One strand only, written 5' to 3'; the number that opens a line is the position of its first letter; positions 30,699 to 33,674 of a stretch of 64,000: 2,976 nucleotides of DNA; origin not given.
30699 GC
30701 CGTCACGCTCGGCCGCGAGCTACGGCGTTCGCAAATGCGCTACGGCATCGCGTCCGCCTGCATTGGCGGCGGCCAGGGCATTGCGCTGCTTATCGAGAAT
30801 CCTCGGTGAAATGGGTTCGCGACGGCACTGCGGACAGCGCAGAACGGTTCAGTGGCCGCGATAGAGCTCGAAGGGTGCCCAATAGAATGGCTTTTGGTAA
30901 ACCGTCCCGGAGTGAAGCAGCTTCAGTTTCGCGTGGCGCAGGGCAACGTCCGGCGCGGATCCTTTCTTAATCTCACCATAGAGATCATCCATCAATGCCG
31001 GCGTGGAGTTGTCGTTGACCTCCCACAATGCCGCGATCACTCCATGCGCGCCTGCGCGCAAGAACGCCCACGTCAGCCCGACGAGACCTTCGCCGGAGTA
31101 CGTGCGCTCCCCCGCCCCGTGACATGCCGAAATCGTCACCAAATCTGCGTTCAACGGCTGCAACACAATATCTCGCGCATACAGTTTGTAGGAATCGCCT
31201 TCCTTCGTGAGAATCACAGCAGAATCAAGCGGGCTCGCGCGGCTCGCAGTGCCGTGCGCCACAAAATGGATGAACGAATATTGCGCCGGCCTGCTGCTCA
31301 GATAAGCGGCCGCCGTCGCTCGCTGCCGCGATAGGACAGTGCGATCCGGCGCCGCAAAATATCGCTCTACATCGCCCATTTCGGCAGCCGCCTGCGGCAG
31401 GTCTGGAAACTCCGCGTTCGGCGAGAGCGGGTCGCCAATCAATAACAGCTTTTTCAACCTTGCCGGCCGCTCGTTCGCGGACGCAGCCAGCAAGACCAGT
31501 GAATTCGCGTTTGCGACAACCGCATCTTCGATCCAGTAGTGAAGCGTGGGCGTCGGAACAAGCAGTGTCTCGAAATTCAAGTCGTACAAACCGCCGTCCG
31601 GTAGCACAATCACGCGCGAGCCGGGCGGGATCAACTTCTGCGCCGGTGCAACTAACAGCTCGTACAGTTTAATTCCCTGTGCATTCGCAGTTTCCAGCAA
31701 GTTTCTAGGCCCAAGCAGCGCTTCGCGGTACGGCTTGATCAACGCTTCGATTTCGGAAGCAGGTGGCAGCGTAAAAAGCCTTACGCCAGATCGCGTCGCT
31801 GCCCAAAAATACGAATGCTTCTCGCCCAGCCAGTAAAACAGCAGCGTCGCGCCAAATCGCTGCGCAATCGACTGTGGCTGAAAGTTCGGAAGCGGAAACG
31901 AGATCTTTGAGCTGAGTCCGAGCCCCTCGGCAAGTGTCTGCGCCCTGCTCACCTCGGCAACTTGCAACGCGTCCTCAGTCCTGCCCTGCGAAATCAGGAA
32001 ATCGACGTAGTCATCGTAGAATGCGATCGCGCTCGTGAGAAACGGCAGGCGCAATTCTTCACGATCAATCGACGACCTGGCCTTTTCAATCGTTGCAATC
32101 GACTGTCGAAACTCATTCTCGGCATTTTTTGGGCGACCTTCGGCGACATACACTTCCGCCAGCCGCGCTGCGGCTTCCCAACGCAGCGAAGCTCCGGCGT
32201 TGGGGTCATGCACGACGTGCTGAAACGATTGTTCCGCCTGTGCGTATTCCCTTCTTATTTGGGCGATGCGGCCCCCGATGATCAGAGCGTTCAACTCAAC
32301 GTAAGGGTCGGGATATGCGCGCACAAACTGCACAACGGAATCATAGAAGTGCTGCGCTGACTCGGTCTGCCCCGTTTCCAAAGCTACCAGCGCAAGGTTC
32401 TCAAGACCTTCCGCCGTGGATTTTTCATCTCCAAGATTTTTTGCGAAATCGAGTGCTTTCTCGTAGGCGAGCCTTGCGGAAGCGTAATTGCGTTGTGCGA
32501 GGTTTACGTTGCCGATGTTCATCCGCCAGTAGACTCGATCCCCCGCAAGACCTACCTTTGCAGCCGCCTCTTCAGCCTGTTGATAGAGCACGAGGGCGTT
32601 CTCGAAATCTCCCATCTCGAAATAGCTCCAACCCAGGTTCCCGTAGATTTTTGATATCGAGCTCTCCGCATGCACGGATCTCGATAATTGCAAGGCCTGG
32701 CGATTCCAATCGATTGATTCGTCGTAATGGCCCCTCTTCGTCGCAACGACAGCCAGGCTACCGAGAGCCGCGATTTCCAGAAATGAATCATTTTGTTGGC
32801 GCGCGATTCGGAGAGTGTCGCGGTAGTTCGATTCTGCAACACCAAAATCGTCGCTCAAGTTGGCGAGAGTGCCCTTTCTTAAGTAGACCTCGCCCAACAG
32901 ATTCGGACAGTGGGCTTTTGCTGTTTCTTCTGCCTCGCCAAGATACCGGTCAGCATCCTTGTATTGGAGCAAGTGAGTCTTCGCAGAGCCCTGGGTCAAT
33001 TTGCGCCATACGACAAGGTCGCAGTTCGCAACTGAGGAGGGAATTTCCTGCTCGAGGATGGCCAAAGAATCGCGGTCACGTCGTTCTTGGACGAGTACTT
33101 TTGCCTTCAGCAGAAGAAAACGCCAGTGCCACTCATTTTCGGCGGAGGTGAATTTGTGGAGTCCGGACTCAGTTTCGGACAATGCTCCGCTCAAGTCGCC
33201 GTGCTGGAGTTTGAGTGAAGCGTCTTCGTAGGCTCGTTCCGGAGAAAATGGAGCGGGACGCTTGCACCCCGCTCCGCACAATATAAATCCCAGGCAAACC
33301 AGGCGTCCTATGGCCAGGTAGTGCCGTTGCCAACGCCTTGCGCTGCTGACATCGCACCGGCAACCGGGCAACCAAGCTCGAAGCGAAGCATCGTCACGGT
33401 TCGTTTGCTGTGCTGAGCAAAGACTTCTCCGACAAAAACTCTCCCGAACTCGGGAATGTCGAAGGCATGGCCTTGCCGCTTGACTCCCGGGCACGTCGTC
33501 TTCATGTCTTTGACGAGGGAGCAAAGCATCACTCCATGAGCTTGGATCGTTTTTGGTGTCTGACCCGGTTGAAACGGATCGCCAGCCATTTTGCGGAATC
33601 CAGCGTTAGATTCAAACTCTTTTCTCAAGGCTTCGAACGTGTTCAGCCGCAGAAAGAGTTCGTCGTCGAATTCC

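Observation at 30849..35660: Four-gene operon: ECF sigma, zf-HC2 anti-sigma, unknown protein, TPR-CHAT caspase-like protease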

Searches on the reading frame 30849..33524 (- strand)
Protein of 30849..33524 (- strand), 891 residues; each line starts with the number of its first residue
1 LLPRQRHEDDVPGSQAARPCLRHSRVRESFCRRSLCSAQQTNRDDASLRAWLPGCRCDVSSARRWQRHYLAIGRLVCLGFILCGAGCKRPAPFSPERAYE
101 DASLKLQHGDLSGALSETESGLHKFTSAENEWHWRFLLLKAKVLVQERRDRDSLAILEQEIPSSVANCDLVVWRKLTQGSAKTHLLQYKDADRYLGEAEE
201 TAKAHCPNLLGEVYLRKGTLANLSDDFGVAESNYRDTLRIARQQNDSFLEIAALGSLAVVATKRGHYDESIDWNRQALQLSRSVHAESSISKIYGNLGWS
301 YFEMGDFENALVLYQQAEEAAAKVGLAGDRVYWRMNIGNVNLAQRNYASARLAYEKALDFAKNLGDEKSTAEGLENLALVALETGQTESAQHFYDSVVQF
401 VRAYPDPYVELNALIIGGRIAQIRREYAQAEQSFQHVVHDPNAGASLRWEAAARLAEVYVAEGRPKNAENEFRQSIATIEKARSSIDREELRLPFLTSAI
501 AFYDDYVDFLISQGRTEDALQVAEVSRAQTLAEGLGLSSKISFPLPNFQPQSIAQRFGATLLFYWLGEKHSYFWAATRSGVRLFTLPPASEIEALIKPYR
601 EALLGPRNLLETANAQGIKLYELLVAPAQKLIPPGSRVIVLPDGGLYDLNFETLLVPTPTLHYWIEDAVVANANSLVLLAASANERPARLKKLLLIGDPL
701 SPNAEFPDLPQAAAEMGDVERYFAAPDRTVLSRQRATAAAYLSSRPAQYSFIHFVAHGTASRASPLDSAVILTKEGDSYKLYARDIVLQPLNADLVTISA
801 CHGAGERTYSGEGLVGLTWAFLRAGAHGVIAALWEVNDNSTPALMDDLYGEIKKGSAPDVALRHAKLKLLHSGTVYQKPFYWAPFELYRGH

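Call 3: search_protein_families(library=pfam, proteins=[window:30849-33524:-], max_evalue=0.1)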
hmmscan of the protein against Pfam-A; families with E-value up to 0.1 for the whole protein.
window:30849-33524:- (891 aa): 22 families
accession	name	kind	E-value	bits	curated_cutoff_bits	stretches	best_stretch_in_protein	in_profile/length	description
PF12770.12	CHAT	-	2.1e-48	165.7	24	1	618-887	5-286/289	CHAT domain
PF13424.12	TPR_12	-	7.1e-22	77.8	30.1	2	252-321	4-75/77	Tetratricopeptide repeat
PF00515.34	TPR_1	-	1e-16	60.4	27.8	2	292-317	2-27/34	Tetratricopeptide repeat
PF07719.23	TPR_2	-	2e-13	49.8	27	2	292-319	2-29/34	Tetratricopeptide repeat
PF13181.12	TPR_8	-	2.8e-12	46.2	25.7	1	292-321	2-31/34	Tetratricopeptide repeat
PF13374.12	TPR_10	-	3.6e-12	46.3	27.5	2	252-285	3-36/42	Tetratricopeptide repeat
PF17874.7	TPR_MalT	-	5.8e-10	39.4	45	2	214-317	43-148/336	MalT-like TPR region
PF14559.12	TPR_19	-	3.9e-06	27.5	25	0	426-474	6-50/68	Tetratricopeptide repeat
PF13176.12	TPR_7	-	5.9e-06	26.4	27.9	0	253-282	1-30/36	Tetratricopeptide repeat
PF13432.12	TPR_16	-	1e-05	26.3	32.7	1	297-360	3-60/65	Tetratricopeptide repeat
PF07721.20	TPR_4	-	2.1e-05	25.1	27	0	450-473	2-25/26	Tetratricopeptide repeat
PF10602.15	RPN7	-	2.4e-05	24.5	29.6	1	278-400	23-143/174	26S proteasome subunit RPN7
PF13428.12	TPR_14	-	3.1e-05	24.7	23.5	0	450-477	2-29/44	Tetratricopeptide repeat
PF13174.12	TPR_6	-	4.7e-05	24.2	26.3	0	297-316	6-25/33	Tetratricopeptide repeat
PF13414.12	TPR_11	-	0.00051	20.1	26.8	0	300-318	3-21/42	TPR repeat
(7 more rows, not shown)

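Call 4: search_protein_families(library=ncbifam, proteins=[window:30849-33524:-], max_evalue=0.1)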
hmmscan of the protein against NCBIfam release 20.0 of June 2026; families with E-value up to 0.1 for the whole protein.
window:30849-33524:- (891 aa): 15 families
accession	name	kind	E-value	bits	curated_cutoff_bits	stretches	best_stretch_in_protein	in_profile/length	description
NF053720.1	NsdA_fam_reg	subfamily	7.1e-14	52.1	75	2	224-327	214-316/432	NsdA family TPR-like regulatory protein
NF053520.1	HK_Porph_FimS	equivalog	3.5e-12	45.4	600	1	218-391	51-224/618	sensor histidine kinase FimS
NF053617.1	SARPRegAfsRStmc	equivalog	9.2e-10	37.1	1430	2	169-352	697-877/986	SARP-family global regulator AfsR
TIGR02795.1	tol_pal_ybgF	equivalog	1.8e-09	38.2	90.1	2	300-399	11-104/119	tol-pal system protein YbgF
NF041717.1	HaaA_phane_TPR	equivalog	8.3e-08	30.8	1125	1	212-476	593-859/882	cyclophane-containing RiPP biosynthesis TPR protein HaaT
NF002725.1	PRK02603.1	equivalog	2e-07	31.2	143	1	213-321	37-143/173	photosystem I assembly protein Ycf3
TIGR02521.1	type_IV_pilW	equivalog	6e-07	29.2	154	0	285-351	25-92/234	type IV pilus biogenesis/stability protein PilW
NF052312.1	T9SS_PorW_SprE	equivalog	9.4e-06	24.5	250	1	270-378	269-376/716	type IX secretion system periplasmic lipoprotein PorW/SprE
NF047507.1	TPR_BatC_Lepto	exception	3.5e-05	23.4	175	0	262-318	69-123/214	TPR repeat-containing protein BatC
NF033762.1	social_mot_Tgl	equivalog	6.4e-05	22.4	225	1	253-312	102-157/252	social motility TPR repeat lipoprotein Tgl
NF033920.0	C39_PA2778_fam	equivalog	0.0031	17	150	1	330-397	189-250/255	PA2778 family cysteine peptidase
NF040959.1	MamA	equivalog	0.006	16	200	0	257-319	145-201/204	magnetosome protein MamA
NF053779.1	BT3442_fam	equivalog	0.01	14.6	940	1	292-390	105-201/563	BT3442 family protein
NF041237.1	CAS_csx29_CRASP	exception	0.02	13.7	300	1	737-853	513-629/670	type III-E CRISPR-associated TPR-CHAT protein Csx29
NF033161.1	lipo_LipL41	equivalog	0.048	12.6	400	0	295-318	306-329/358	lipoprotein LipL41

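Call 20: search_solved_structures(query=window:30849-33371:-, max_evalue=0.01, show_alignments=2)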
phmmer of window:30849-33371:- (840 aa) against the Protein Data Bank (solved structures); distinct sequences matched with E-value up to 0.01: 41.
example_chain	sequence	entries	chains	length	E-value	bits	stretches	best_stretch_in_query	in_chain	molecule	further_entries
9qhb_A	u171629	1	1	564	7.2e-18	67.7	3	210-309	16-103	Engineered tetratricopeptide repeat protein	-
8bu0_A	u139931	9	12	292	1.5e-13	53.4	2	210-309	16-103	Consensus tetratricopeptide repeat protein | Crystal structure of an 8-repeat consensus TPR superhelix with Zinc. | Monomer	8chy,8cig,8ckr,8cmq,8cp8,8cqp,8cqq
6hc2_A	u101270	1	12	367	6.8e-12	48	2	174-290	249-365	G-protein-signaling modulator 2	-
4wng_A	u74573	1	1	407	8.3e-12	47.7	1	174-292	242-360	G-protein-signaling modulator 2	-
3sf4_A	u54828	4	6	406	9.9e-12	47.4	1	174-292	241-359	G-protein-signaling modulator 2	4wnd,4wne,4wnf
5a6c_A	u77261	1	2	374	6e-11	44.8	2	220-359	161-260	G-PROTEIN-SIGNALING MODULATOR 2, AFADIN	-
5a7d_B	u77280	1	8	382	7.2e-11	44.6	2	219-323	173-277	PINS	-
3ro2_A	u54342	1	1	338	2.8e-10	42.6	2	266-379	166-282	G-protein-signaling modulator 2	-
4g2v_A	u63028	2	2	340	2.9e-10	42.6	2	266-379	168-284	G-protein-signaling modulator 2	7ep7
9qhc_A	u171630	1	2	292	6.1e-10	41.5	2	210-309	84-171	Engineered tetratricopeptide repeat protein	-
4a1s_A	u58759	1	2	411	8.4e-10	41.1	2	219-326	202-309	PARTNER OF INSCUTEABLE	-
2fo7_A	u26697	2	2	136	1.9e-07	33.3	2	210-269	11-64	SYNTHETIC CONSENSUS TPR PROTEIN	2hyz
8ch0_A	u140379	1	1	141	2.3e-07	33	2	209-308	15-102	Consensus tetratricopeptide repeat protein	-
7obi_A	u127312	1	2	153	1.1e-06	30.7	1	202-348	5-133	CTPR-rv4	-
4jhr_A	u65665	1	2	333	1.8e-06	30.1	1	255-379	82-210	G-protein-signaling modulator 2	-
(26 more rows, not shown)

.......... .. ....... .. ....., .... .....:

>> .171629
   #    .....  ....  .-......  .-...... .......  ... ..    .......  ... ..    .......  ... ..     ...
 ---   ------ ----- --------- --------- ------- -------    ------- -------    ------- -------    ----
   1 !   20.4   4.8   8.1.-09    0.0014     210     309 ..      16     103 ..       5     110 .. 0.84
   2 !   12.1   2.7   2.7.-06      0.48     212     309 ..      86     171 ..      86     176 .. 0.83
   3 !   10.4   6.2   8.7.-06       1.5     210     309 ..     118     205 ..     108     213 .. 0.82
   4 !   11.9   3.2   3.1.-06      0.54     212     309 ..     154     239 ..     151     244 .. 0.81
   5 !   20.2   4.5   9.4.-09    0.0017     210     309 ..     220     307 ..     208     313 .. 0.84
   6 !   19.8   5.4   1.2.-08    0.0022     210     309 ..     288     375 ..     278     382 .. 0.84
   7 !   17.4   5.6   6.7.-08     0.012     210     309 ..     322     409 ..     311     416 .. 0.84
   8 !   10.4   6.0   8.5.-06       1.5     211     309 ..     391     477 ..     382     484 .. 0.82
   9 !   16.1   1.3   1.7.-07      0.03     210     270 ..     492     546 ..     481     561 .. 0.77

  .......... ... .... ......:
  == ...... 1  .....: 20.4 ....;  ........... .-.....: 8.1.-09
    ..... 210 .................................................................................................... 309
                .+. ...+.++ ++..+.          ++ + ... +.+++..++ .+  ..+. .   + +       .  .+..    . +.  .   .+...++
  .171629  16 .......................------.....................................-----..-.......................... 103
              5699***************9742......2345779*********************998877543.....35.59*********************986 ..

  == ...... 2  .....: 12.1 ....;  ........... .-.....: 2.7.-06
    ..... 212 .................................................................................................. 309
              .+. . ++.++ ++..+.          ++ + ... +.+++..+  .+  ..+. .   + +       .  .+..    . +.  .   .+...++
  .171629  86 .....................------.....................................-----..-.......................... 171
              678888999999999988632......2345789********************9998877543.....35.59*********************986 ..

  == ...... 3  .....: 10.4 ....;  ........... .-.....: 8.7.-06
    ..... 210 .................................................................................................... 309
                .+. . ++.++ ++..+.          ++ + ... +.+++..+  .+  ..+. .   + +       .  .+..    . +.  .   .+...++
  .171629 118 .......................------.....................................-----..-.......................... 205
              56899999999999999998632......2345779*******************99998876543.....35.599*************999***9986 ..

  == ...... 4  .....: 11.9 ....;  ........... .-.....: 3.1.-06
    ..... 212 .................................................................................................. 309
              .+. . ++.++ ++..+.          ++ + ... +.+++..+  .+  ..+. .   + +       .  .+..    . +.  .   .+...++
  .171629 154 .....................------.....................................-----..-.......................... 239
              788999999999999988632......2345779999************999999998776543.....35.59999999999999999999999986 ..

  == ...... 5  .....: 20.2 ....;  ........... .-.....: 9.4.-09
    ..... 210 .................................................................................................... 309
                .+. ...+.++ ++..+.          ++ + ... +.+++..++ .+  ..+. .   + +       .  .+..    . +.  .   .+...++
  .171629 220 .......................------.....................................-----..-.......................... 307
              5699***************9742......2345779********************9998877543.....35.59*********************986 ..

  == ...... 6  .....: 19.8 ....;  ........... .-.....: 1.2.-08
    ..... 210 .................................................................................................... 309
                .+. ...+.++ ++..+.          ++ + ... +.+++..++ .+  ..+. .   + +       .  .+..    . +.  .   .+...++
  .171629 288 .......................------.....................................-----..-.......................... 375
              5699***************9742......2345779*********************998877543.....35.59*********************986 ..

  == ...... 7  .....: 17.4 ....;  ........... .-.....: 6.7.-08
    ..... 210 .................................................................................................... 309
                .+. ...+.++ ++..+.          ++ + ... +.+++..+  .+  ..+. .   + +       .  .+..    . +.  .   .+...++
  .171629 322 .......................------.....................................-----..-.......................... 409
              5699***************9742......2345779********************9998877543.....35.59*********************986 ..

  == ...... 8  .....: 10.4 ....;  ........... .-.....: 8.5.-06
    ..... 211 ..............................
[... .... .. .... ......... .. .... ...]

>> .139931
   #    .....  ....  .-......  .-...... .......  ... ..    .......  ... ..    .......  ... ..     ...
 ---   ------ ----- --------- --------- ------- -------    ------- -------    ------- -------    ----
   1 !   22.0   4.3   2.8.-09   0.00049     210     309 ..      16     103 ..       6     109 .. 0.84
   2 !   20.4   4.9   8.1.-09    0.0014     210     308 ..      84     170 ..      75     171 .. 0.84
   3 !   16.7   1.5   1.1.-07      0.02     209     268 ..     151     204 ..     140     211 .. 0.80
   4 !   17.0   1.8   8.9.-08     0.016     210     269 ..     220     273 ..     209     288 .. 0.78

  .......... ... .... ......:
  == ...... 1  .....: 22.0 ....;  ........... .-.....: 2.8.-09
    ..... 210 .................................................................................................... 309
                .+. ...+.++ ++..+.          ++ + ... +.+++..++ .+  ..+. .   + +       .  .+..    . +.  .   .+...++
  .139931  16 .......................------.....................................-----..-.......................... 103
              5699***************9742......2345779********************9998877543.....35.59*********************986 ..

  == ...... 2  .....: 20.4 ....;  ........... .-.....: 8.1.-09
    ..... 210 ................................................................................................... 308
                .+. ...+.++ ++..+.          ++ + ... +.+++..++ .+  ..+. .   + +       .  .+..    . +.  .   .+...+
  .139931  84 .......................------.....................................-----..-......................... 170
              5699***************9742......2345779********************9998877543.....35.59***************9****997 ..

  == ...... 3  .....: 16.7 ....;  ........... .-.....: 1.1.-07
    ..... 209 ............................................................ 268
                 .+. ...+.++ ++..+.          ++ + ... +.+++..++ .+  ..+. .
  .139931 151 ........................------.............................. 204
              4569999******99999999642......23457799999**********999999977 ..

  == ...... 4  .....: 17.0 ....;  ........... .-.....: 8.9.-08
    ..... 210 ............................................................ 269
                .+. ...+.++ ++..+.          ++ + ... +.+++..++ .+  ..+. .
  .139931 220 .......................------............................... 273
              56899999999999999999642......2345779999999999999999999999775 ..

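Call 39: find_homologous_proteins(query=window:30849-33371:-, max_evalue=1e-10)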
Query window:30849-33371:- (840 aa): 543 proteins with E <= 1e-10 among 8000 candidates; the best 120 are listed.
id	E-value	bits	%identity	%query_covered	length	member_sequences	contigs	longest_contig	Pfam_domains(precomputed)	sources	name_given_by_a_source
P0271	0.0e+0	1742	100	93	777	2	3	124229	PF07721.21,PF10602.16,PF17874.8,PF00515.35,PF13424.13,PF13176.13,PF13432.13,PF12770.13,PF13181.13,PF07719.24,PF13374.13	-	-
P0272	0.0e+0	1262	71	94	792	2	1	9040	PF13414.13,PF17874.8,PF00515.35,PF13424.13,PF13176.13,PF13432.13,PF12770.13,PF13181.13,PF07719.24,PF13374.13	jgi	jgi:CHAT domain-containing protein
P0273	0.0e+0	1164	63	99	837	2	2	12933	PF17874.8,PF00515.35,PF13424.13,PF12770.13,PF13181.13,PF07719.24,PF13374.13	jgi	jgi:CHAT domain-containing protein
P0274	0.0e+0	1151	65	94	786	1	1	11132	PF07721.21,PF14559.13,PF17874.8,PF00515.35,PF13424.13,PF13176.13,PF13432.13,PF12770.13,PF13181.13,PF07719.24,PF13374.13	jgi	jgi:CHAT domain-containing protein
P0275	0.0e+0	1148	64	96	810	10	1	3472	PF10602.16,PF09976.16,PF13176.13,PF13428.13,PF12770.13,PF13374.13,PF14559.13,PF17874.8,PF00515.35,PF13424.13,PF13432.13,PF13181.13,PF07719.24,PF13174.13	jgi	jgi:CHAT domain-containing protein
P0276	0.0e+0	1147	67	94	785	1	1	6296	PF17874.8,PF00515.35,PF13424.13,PF13176.13,PF13432.13,PF12770.13,PF13181.13,PF07719.24,PF13374.13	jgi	jgi:CHAT domain-containing protein/Flp pilus assembly protein TadD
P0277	0.0e+0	1146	63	99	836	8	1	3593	PF17874.8,PF00515.35,PF13424.13,PF13176.13,PF12770.13,PF13181.13,PF07719.24,PF13374.13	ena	-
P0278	0.0e+0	1145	64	97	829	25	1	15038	PF13176.13,PF13428.13,PF12770.13,PF13374.13,PF07721.21,PF14559.13,PF17874.8,PF00515.35,PF13424.13,PF13432.13,PF13181.13,PF07719.24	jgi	jgi:CHAT domain-containing protein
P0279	0.0e+0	1144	64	97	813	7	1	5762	PF13176.13,PF13428.13,PF12770.13,PF13374.13,PF07721.21,PF14559.13,PF17874.8,PF00515.35,PF13424.13,PF13432.13,PF13181.13,PF07719.24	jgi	jgi:CHAT domain-containing protein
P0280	0.0e+0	1143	70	88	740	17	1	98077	PF10602.16,PF09976.16,PF13176.13,PF13428.13,PF12770.13,PF13374.13,PF14559.13,PF17874.8,PF00515.35,PF13424.13,PF14938.13,PF13432.13,PF13181.13,PF07719.24,PF13174.13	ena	-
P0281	0.0e+0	1142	66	94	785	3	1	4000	PF07721.21,PF00515.35,PF13424.13,PF13176.13,PF12770.13,PF13181.13,PF07719.24,PF13374.13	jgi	jgi:CHAT domain-containing protein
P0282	0.0e+0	1134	66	91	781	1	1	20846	PF14559.13,PF17874.8,PF00515.35,PF13424.13,PF13176.13,PF13432.13,PF13428.13,PF12770.13,PF13181.13,PF07719.24,PF13374.13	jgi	jgi:CHAT domain-containing protein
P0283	0.0e+0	1133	69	88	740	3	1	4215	PF10602.16,PF09976.16,PF17874.8,PF00515.35,PF13424.13,PF13176.13,PF13432.13,PF12770.13,PF13181.13,PF07719.24,PF13374.13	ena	-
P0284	0.0e+0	1131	65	96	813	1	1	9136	PF09976.16,PF13176.13,PF13428.13,PF12770.13,PF13374.13,PF07721.21,PF14559.13,PF17874.8,PF00515.35,PF13424.13,PF13432.13,PF13181.13,PF07719.24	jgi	jgi:CHAT domain-containing protein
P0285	0.0e+0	1131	66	91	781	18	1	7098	PF07721.21,PF17874.8,PF00515.35,PF13424.13,PF13432.13,PF12770.13,PF13181.13,PF07719.24,PF13374.13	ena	-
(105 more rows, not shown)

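Call 50: search_protein_families(library=padloc, proteins=[window:30849-33371:-], max_evalue=0.01)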
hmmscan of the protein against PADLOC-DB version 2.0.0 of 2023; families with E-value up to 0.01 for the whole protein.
window:30849-33371:- (840 aa): 1 family
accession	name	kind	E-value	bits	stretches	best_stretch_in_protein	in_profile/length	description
PDLC01169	TPR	-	1.1e-14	52.4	2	144-261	100-209/252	TPR repeats containing protein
